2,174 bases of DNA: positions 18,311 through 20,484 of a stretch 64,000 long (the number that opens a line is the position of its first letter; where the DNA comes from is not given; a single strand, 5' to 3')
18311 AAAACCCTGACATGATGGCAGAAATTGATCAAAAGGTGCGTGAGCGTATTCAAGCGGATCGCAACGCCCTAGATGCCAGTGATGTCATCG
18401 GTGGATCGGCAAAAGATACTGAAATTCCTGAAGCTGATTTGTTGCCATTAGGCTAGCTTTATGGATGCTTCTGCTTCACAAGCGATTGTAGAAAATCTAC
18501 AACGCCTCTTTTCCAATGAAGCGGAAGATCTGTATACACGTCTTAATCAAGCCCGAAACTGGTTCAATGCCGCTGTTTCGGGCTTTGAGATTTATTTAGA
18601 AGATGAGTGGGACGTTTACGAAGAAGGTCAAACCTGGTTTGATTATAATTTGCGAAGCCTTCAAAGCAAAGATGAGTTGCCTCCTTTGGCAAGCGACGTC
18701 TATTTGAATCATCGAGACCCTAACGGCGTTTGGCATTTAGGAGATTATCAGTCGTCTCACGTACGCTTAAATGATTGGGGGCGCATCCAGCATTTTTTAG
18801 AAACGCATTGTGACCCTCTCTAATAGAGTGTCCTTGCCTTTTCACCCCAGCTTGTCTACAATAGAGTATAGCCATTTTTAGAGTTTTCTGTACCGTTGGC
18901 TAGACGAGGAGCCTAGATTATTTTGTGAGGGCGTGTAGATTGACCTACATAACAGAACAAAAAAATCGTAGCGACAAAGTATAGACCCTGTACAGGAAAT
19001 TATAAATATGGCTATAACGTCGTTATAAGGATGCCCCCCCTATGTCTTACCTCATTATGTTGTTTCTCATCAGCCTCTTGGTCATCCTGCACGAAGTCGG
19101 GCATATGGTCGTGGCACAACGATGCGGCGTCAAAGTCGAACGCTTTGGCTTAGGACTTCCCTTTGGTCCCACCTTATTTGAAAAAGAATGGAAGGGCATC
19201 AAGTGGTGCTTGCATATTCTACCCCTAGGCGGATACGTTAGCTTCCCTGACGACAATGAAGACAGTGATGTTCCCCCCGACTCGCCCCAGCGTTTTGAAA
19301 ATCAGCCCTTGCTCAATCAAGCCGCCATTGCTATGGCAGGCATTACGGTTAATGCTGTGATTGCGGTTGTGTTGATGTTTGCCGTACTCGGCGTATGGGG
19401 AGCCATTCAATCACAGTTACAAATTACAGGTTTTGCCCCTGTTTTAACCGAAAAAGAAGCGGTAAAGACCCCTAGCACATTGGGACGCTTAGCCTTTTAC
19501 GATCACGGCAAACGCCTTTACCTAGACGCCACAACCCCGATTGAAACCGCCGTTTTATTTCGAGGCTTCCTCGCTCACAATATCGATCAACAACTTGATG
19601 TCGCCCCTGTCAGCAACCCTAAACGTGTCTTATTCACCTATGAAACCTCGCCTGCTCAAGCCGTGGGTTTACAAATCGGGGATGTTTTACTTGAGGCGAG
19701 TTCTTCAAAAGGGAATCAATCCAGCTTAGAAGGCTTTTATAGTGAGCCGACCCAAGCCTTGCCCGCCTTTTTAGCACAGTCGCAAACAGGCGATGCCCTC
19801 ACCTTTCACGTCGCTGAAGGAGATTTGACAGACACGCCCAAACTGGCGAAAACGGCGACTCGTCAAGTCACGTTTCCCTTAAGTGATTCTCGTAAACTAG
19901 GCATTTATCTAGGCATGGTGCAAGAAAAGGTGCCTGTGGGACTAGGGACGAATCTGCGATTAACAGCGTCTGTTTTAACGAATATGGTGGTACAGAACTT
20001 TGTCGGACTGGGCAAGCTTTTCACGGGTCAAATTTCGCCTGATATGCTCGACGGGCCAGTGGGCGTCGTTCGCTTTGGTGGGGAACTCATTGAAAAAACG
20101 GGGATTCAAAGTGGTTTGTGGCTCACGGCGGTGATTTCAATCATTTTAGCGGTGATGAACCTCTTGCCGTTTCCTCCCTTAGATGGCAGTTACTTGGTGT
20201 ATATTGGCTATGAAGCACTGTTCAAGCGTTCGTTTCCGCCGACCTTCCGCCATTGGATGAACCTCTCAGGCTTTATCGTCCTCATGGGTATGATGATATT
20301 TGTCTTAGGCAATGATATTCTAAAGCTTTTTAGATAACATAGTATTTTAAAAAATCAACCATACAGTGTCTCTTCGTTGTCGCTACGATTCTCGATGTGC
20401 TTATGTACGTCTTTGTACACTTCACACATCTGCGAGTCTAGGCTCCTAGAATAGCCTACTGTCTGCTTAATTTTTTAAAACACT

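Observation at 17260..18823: Acidic, Trp-rich 120-aa ORF translationally coupled to recA in the position usually occupied by recX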

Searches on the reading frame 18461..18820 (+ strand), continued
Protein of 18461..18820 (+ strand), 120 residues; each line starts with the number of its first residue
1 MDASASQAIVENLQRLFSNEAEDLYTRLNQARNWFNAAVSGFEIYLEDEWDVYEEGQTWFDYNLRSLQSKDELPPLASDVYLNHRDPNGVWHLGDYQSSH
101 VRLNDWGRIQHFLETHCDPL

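Call 55: search_protein_families(library=pfam, proteins=[L029:3227-3964:+, L029:2319-3149:+, L029:4362-5729:-, L029:1140-2084:-, L026:50-553:+, L026:987-1550:+, L033:89-505:+, L028:3237-3611:-, L029:5853-6908:-], max_evalue=0.001)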
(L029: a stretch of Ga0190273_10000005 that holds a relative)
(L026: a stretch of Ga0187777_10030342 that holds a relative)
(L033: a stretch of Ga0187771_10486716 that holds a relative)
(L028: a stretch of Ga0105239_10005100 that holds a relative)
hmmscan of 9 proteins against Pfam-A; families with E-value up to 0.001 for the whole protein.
L029:3227-3964:+ (246 aa): 1 family
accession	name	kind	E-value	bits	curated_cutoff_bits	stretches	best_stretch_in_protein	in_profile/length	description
PF01725.21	Ham1p_like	-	4.1e-38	131.6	22.5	2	7-110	1-102/186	Ham1 family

L029:2319-3149:+ (277 aa): 0 families

L029:4362-5729:- (456 aa): 1 family
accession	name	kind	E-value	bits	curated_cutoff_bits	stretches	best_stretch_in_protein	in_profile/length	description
PF13354.11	Beta-lactamase2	-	7.2e-49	166.5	22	1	195-401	3-212/214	Beta-lactamase enzyme family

L029:1140-2084:- (315 aa): 12 families
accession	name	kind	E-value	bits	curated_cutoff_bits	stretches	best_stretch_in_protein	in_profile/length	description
PF07992.20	Pyr_redox_2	-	1.7e-55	188.9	26.1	1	8-296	1-291/291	Pyridine nucleotide-disulphide oxidoreductase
PF13738.12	Pyr_redox_3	-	4e-22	79.3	30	1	71-279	88-305/305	Pyridine nucleotide-disulphide oxidoreductase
PF00070.33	Pyr_redox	-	1.4e-19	70.9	22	1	150-221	2-80/82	Pyridine nucleotide-disulphide oxidoreductase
PF01266.30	DAO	-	2e-07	31.3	27.9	0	64-125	149-213/353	FAD dependent oxidoreductase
PF03486.20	HI0933_like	-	2.8e-07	30.7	50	0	9-39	2-32/244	HI0933-like protein Rossmann domain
PF01134.28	GIDA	-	3.5e-06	26.8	22.1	0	9-36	1-28/391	Glucose inhibited division protein A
PF00890.30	FAD_binding_2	-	4.3e-06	26.6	20.4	0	10-45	2-38/414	FAD binding domain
PF13450.12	NAD_binding_8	-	2.3e-05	25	21.9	0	12-46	1-36/68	NAD(P)-binding Rossmann-like domain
PF12831.13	FAD_oxidored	-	4.5e-05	23.4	27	1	10-48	2-41/416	FAD dependent oxidoreductase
PF01946.23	Thi4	-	0.00014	21.6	26.2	0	9-43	19-55/235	Thi4 family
PF13241.12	NAD_binding_7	-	0.00028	21.9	22.1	0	145-180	5-40/104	Putative NAD(P)-binding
PF01494.25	FAD_binding_3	-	0.00035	20.3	22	0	8-25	2-19/349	FAD binding domain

L026:50-553:+ (168 aa): 8 families
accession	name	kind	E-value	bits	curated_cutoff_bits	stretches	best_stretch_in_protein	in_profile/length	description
PF13371.12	TPR_9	-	4.7e-10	39.8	35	1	64-118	11-65/73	Tetratricopeptide repeat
PF07719.23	TPR_2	-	1.4e-09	37.8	27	1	82-115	1-34/34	Tetratricopeptide repeat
PF00515.34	TPR_1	-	2.7e-09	36.9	27.8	0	90-115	9-34/34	Tetratricopeptide repeat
PF12569.14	NatA_aux_su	-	9.3e-07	28.6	33.3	1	54-115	207-259/515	N-terminal acetyltransferase A, auxiliary subunit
PF13181.12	TPR_8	-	7.8e-06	26.1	25.7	0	82-115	1-34/34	Tetratricopeptide repeat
PF13424.12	TPR_12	-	0.0001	22.9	30.1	0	59-103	21-66/77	Tetratricopeptide repeat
PF13431.12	TPR_17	-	0.00066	20.2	24.4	0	72-102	3-33/34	Tetratricopeptide repeat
PF14559.12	TPR_19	-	0.00082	20.1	25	1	94-149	3-58/68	Tetratricopeptide repeat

L026:987-1550:+ (188 aa): 0 families

L033:89-505:+ (139 aa): 0 families

L028:3237-3611:- (125 aa): 0 families

L029:5853-6908:- (352 aa): 2 families
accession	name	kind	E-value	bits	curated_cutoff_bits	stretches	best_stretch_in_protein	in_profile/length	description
PF00551.24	Formyl_trans_N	-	3.4e-22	79.5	26.1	1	95-210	64-179/181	Formyl transferase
PF02911.23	Formyl_trans_C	-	7.9e-08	32.8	21.1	1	241-317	2-74/100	Formyl transferase, C-terminal domain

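Call 62: search_dna_similar(query=window:18461-18820:+, collection=phages, mode=protein, max_evalue=0.01)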
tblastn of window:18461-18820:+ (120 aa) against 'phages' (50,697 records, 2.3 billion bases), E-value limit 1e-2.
No match.

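Call 63: search_dna_similar(query=window:18461-18820:+, collection=plasmids, mode=protein, max_evalue=0.01)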
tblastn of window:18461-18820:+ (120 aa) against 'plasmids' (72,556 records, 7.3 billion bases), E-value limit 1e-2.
No match.
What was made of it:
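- Closest known: DinI and PsiB. Different: The family is not on plasmids or phages (calls 62, 63).
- The family is absent from phage and plasmid collections, where anti-RecA proteins such as PsiB are found (calls 62, 63).
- Tried and rejected: tblastn against the phage and plasmid collections (calls 62, 63).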

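Call 66: predict_structure(alignment_id=A2)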
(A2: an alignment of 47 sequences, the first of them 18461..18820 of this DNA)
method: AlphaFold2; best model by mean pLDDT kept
length: 120 residues; sequences in the alignment: 47
mean_pLDDT: 96.3   pTM: 0.86
mean pLDDT of the five models: 96.3, 96.1, 96.0, 96.0, 95.7
residues with pLDDT >= 90: 114; 70-90: 5; 50-70: 1; < 50: 0
segments of 3 or more residues with pLDDT < 50: none
pLDDT, mean of each block of 10 residues (from residue 1): 93 94 97 98 98 98 98 98 98 98 96 89
secondary structure, 60 per line:
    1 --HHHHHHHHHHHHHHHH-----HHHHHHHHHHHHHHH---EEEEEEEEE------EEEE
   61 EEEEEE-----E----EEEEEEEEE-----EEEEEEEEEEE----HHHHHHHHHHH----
elements in order: H3-18 H24-38 E42-50 E57-66 E77-85 E91-101 H106-116
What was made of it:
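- On RecX: AF2 shows an alpha/beta fold with a 4-stranded sheet (call 66).
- AF2 gives pLDDT 96.3, with all five models between 95.7 and 96.3 (call 66). AF2 gives pLDDT 96 (call 66).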

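Call 74: find_encoding_contigs(protein=P0078, flank=5000, max_places=1)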
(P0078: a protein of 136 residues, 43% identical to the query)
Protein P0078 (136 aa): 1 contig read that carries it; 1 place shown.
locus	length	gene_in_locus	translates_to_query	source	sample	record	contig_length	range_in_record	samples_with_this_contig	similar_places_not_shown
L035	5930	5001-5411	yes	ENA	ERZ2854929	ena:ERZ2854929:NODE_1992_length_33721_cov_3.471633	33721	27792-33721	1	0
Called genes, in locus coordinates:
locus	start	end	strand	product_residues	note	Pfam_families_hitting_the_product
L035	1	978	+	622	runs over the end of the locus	PF08479:POTRA_2, PF03865:ShlB, PF01103:Omp85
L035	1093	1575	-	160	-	PF00254:FKBP_C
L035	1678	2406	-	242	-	PF00106:adh_short, PF08659:KR, PF23441:SDR, PF13460:NAD_binding_10 (weak), PF13561:adh_short_C2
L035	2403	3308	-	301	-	PF01242:PTPS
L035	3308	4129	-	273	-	PF02649:GCHY-1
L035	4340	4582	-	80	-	PF04324:Fer2_BFD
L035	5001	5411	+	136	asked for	-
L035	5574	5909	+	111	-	-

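Call 75: find_encoding_contigs(protein=P0068, flank=5000, max_places=2)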
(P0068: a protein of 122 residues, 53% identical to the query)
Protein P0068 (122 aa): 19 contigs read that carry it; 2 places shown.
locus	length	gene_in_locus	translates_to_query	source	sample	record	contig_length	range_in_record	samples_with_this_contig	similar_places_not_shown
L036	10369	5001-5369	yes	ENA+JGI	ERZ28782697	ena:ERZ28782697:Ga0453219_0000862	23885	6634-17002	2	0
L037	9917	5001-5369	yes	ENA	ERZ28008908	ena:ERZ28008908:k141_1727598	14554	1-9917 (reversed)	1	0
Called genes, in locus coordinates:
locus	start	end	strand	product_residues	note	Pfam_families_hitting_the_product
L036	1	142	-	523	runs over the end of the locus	PF02321:OEP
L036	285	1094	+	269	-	PF01925:TauE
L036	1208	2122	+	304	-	PF01791:DeoC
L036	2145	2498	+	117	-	-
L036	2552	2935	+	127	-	PF02033:RBFA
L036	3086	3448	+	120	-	-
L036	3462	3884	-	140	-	PF01740:STAS, PF13466:STAS_2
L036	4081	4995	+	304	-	PF02401:LYTB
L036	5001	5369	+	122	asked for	-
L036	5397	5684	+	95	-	-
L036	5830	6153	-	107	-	PF03647:Tmemb_14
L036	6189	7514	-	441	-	PF00924:MS_channel_2nd, PF21082:MS_channel_3rd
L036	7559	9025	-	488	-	-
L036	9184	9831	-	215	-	-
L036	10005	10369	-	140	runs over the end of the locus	PF02823:ATP-synt_DE_N, PF00401:ATP-synt_DE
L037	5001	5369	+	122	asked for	-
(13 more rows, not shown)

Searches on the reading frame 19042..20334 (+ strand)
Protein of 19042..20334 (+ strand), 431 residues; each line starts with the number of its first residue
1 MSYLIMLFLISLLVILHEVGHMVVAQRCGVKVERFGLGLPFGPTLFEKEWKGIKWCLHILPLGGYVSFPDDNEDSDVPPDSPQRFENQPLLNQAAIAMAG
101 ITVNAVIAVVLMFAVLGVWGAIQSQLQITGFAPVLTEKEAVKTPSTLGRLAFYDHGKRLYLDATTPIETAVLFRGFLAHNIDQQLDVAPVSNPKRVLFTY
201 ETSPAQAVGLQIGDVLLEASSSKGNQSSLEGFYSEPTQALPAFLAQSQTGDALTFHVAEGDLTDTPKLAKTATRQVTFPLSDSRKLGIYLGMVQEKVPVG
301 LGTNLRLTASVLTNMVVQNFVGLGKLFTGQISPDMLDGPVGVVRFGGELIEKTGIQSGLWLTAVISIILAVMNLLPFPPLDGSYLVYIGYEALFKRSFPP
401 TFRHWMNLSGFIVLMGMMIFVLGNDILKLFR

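Call 6: search_protein_families(library=pfam, proteins=[window:19042-20334:+], max_evalue=1)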
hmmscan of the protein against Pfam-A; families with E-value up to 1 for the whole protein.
window:19042-20334:+ (431 aa): 3 families
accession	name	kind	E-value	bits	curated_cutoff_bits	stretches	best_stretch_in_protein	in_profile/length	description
PF02163.28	Peptidase_M50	-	9.1e-52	176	27.2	1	7-416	3-220/221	Peptidase family M50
PF17820.7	PDZ_6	-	0.16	12.2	27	1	202-218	8-24/54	PDZ domain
PF13398.12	Peptidase_M50B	-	0.34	11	26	1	12-36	23-47/201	Peptidase M50B-like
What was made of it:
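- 19042..20337 (+): rseP-like M50 site-2 protease, the downstream neighbour in this lineage only. PF02163 at 9.1e-52 (call 6).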
